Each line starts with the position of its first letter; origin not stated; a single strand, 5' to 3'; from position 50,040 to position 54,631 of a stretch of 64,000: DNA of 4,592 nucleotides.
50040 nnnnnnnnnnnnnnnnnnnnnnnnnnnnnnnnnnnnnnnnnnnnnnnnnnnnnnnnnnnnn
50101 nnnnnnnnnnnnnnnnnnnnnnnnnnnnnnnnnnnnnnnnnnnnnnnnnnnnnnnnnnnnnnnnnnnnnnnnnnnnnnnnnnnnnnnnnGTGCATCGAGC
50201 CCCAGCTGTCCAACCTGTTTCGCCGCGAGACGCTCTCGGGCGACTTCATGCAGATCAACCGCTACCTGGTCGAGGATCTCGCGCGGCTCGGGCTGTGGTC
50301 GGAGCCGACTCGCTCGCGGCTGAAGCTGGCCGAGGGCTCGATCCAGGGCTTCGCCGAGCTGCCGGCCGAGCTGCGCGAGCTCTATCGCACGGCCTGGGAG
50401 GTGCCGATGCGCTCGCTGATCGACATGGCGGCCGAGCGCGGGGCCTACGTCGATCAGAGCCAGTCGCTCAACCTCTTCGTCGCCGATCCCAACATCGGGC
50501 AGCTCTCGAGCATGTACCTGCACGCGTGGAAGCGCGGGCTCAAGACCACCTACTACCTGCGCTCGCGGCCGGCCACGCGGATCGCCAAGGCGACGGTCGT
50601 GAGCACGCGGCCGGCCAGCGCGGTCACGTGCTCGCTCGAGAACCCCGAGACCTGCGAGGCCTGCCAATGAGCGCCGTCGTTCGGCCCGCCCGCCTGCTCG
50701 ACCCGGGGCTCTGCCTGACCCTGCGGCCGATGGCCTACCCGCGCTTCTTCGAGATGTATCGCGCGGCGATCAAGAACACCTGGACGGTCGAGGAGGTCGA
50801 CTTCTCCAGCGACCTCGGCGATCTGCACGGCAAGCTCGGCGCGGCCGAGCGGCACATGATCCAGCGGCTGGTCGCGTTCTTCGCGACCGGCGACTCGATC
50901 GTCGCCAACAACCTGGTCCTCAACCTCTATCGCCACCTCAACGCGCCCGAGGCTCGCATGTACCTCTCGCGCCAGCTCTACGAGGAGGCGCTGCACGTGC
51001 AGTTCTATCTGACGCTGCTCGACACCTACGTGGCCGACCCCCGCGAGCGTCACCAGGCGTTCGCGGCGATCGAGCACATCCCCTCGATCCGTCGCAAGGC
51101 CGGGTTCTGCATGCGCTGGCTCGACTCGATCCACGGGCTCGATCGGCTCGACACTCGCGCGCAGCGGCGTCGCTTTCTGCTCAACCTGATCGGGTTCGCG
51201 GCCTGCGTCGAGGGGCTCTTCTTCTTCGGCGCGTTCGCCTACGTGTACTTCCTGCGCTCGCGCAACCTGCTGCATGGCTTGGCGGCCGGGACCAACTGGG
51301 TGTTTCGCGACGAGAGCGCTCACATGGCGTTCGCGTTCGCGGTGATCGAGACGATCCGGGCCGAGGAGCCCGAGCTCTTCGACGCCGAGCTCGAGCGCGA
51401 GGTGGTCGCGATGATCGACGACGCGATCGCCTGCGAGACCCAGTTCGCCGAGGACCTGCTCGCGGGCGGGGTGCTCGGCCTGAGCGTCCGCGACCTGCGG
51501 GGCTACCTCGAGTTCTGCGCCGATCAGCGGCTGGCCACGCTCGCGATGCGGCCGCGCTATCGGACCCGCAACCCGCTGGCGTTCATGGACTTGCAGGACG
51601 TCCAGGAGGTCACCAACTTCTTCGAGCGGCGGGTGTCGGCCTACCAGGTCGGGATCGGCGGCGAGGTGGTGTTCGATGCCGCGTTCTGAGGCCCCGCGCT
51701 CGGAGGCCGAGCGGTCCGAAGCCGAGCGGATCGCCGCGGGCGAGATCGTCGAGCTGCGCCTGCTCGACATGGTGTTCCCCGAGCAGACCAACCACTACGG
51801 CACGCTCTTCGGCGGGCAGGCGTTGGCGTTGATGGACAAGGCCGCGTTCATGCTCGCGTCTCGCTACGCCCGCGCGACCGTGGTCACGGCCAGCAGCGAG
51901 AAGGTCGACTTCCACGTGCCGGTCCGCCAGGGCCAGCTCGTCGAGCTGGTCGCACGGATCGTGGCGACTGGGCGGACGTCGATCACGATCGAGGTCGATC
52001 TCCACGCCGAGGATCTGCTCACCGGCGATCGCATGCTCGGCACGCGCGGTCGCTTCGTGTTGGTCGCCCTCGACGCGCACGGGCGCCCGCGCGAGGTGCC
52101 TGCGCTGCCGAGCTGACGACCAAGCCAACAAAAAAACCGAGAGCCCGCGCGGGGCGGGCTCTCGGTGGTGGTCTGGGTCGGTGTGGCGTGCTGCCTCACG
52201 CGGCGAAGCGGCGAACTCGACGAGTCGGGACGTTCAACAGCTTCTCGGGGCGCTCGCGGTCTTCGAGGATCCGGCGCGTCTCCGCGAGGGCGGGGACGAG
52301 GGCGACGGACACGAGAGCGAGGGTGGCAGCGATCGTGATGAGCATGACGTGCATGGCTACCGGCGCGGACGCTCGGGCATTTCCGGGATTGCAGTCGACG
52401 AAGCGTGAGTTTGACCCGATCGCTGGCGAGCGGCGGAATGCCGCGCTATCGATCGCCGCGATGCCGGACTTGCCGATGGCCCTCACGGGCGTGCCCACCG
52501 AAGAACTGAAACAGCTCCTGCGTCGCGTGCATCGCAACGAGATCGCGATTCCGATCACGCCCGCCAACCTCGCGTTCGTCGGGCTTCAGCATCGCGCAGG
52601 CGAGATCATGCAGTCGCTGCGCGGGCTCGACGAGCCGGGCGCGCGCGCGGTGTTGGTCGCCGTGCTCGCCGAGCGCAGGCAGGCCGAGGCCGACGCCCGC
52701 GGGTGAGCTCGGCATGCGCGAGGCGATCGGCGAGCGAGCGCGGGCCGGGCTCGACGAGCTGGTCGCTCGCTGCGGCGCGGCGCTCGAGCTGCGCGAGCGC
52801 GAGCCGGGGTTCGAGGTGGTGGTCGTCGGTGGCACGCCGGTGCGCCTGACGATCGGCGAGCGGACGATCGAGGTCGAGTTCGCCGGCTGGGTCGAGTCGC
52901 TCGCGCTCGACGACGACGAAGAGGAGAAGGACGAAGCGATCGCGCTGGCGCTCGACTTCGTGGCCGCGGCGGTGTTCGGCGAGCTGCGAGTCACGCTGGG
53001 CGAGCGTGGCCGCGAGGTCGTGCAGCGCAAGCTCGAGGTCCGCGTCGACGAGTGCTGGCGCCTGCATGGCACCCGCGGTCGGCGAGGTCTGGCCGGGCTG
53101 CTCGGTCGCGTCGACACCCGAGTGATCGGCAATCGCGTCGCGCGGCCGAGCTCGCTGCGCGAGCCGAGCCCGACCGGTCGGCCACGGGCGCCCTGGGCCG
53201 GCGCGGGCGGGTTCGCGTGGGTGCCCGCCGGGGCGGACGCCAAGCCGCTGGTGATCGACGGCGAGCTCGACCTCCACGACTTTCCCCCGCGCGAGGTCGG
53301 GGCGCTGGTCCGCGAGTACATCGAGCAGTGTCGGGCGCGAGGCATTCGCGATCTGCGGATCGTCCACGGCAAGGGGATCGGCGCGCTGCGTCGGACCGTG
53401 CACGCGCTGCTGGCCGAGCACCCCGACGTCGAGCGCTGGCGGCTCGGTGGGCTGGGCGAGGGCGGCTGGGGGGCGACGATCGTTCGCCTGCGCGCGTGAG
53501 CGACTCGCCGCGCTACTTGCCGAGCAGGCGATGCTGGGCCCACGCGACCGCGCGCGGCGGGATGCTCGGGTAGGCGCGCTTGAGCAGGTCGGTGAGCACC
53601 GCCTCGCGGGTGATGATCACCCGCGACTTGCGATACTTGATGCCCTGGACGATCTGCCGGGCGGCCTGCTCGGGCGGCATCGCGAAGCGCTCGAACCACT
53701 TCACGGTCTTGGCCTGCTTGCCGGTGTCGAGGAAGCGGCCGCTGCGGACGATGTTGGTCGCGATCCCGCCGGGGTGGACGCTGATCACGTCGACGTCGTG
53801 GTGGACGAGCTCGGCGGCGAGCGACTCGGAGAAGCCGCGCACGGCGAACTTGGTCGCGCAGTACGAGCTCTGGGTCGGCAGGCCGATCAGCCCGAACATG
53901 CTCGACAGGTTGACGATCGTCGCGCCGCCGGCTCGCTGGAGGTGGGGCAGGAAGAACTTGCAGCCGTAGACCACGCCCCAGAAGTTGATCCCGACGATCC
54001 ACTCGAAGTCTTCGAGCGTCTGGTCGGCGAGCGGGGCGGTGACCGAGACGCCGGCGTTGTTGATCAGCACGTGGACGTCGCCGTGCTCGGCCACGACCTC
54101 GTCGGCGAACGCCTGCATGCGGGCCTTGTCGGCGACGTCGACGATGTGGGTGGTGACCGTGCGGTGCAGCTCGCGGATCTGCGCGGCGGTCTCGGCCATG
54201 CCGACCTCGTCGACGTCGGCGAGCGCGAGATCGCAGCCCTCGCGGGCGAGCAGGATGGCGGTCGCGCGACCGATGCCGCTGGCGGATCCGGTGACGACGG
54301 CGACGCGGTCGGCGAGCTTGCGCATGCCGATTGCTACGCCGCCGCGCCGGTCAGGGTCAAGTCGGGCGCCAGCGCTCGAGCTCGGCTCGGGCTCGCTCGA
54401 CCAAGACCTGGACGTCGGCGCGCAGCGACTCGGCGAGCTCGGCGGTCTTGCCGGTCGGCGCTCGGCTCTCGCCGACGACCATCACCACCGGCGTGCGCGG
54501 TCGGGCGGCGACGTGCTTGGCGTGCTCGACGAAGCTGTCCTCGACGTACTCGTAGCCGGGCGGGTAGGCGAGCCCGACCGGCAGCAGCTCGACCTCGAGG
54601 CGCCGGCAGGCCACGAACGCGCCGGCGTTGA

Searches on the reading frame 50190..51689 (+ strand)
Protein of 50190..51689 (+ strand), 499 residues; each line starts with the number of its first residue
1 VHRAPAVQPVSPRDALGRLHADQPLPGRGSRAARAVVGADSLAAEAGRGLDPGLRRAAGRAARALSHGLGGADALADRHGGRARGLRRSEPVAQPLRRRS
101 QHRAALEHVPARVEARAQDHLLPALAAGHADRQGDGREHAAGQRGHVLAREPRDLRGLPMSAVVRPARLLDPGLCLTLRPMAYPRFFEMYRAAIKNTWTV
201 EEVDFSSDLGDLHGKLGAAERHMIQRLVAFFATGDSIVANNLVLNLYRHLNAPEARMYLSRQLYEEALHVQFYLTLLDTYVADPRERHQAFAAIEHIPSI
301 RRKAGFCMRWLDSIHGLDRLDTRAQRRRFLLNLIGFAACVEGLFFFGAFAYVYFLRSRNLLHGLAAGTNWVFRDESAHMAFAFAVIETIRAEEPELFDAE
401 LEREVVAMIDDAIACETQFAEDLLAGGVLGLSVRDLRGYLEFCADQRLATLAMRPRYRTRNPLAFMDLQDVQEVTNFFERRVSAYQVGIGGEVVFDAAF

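Call 4: search_protein_families(library=pfam, proteins=[window:50190-51689:+])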
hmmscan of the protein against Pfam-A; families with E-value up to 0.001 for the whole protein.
window:50190-51689:+ (499 aa): 1 family
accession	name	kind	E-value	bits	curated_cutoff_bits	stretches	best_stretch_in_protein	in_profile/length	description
PF00268.27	Ribonuc_red_sm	-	2e-75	254.2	33.6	1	177-462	3-281/281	Ribonucleotide reductase, small chain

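Call 5: search_protein_families(library=ncbifam, proteins=[window:50190-51689:+])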
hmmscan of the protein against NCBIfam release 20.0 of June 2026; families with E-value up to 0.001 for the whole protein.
window:50190-51689:+ (499 aa): 16 families
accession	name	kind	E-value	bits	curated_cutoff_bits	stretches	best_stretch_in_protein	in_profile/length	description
NF005550.0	PRK07209.1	equivalog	3.3e-75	253.4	309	1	178-488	65-377/383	ribonucleotide-diphosphate reductase subunit beta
NF007186.0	PRK09614.1-5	equivalog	1e-61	208.8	237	1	177-487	13-311/328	ribonucleotide-diphosphate reductase subunit beta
NF007184.0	PRK09614.1-3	equivalog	1.2e-49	169.6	310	1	179-486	36-337/346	ribonucleotide-diphosphate reductase subunit beta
NF009398.0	PRK12759.1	equivalog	6.4e-24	84.7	649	1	176-488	98-398/410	bifunctional gluaredoxin/ribonucleoside-diphosphate reductase subunit beta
TIGR04171.1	RNR_1b_NrdF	exception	8.3e-15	54.8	355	1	188-488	16-304/316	class 1b ribonucleoside-diphosphate reductase subunit beta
NF006576.0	PRK09101.1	equivalog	1.1e-14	54.1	346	1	191-488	42-360/376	class Ia ribonucleoside-diphosphate reductase subunit beta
NF006202.0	PRK08326.1-5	equivalog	1.8e-14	53.8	315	1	185-417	21-249/297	R2-like ligand-binding oxidase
NF006200.0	PRK08326.1-3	equivalog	7.8e-12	45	194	1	187-398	32-236/321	R2-like ligand-binding oxidase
NF007183.0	PRK09614.1-2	subfamily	1.1e-10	41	320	1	189-486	22-310/327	ribonucleotide-diphosphate reductase subunit beta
NF006198.0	PRK08326.1-1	subfamily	1.9e-09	37.2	274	1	188-393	29-228/308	R2-like ligand-binding oxidase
NF006201.0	PRK08326.1-4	equivalog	5.7e-08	32.2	346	1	196-389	30-217/313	R2-like ligand-binding oxidase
NF006199.0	PRK08326.1-2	equivalog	7e-08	31.8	286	1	190-383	35-221/324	R2-like ligand-binding oxidase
NF010572.0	PRK13965.1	subfamily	2.4e-07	30.1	486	1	188-490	39-327/337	class 1b ribonucleoside-diphosphate reductase subunit beta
NF007182.0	PRK09614.1-1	subfamily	2.2e-06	27.1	471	1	188-488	26-312/324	ribonucleotide-diphosphate reductase subunit beta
NF010573.0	PRK13966.1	equivalog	9.6e-06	24.7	661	1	189-488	27-312/324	ribonucleotide-diphosphate reductase subunit beta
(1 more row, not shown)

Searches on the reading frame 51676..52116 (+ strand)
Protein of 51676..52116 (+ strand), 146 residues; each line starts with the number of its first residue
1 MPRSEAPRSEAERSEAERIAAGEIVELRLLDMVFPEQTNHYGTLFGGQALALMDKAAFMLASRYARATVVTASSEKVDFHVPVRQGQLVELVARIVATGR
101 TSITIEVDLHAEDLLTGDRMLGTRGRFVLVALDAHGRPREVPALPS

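Call 58: search_protein_families(library=pfam, proteins=[window:51676-52116:+], max_evalue=0.001)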
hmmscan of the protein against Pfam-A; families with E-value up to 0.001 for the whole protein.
window:51676-52116:+ (146 aa): 2 families
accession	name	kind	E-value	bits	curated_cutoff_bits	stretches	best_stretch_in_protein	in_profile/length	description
PF03061.28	4HBT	-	4.2e-20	72.3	20.6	1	41-114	1-75/79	Thioesterase superfamily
PF13622.12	4HBT_3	-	1.4e-05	25.7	24.3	1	35-113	2-73/83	Acyl-CoA thioesterase N-terminal domain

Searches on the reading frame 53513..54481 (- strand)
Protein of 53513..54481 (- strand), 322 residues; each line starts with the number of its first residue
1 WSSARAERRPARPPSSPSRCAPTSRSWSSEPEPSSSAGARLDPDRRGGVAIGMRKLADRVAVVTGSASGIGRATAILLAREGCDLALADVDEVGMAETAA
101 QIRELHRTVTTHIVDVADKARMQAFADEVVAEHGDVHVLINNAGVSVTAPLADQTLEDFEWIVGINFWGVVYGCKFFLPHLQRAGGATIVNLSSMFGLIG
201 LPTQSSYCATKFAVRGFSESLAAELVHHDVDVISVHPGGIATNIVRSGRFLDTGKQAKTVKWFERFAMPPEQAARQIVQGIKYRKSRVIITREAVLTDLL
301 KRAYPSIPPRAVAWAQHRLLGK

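Call 44: search_protein_families(library=pfam, proteins=[window:53513-54481:-], max_evalue=0.00001)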
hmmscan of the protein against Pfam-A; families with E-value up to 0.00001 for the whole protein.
window:53513-54481:- (322 aa): 3 families
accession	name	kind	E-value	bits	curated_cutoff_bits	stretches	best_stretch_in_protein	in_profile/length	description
PF00106.31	adh_short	-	2.9e-51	174.2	26.6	1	59-246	1-188/195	short chain dehydrogenase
PF13561.12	adh_short_C2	-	1.6e-38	133.1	27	1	65-269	1-206/236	Enoyl-(Acyl carrier protein) reductase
PF08659.16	KR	-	1.9e-13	51.1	22.6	1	62-235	4-173/180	KR domain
